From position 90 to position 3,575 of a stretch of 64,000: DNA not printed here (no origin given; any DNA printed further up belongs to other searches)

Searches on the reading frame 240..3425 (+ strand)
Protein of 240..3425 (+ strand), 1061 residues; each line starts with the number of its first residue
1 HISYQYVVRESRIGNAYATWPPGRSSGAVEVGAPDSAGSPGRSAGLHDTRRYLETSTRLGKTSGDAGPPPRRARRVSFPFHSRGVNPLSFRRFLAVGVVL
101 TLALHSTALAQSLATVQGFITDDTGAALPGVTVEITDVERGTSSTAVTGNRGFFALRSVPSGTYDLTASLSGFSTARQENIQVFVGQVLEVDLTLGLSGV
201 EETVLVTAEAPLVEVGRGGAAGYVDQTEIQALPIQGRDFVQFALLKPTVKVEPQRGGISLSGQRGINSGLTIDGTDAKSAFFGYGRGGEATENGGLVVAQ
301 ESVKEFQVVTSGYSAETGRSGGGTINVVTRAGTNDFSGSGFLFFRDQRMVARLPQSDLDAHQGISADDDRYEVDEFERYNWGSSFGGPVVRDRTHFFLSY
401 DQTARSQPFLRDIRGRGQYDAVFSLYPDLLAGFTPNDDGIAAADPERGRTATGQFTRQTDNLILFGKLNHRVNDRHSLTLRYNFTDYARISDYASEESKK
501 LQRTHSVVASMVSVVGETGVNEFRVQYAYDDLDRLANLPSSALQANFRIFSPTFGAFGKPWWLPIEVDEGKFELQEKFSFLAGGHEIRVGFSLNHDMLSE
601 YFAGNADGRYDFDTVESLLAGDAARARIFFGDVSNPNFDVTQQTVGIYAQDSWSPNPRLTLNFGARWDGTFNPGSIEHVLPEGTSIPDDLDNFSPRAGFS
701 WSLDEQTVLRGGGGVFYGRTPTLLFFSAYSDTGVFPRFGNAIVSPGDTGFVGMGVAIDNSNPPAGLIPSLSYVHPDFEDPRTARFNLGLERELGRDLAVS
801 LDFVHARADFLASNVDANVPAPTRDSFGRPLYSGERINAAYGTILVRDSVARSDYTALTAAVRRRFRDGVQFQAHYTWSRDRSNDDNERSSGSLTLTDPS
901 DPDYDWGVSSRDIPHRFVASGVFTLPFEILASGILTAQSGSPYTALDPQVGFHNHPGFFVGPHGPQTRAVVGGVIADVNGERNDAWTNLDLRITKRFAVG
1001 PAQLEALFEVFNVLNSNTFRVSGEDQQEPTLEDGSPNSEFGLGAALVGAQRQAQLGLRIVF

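Call 56: search_protein_families(library=pfam, proteins=[window:240-3425:+], max_evalue=0.001)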
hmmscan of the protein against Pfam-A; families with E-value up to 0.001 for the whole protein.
window:240-3425:+ (1061 aa): 4 families
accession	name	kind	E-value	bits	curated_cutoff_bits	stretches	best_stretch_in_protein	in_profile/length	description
PF25183.1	OMP_b-brl_4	-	8.5e-87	292.8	30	2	442-1053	140-837/838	Outer membrane beta barrel domain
PF13620.12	CarboxypepD_reg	-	3.7e-19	69.3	32.3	1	115-195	1-81/82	Carboxypeptidase regulatory-like domain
PF00593.30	TonB_dep_Rec_b-barrel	-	3.2e-08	34.3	27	1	524-1012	81-435/436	TonB dependent receptor-like, beta-barrel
PF13715.12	CarbopepD_reg_2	-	3.3e-08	33.9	32.2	1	116-191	1-72/88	CarboxypepD_reg-like domain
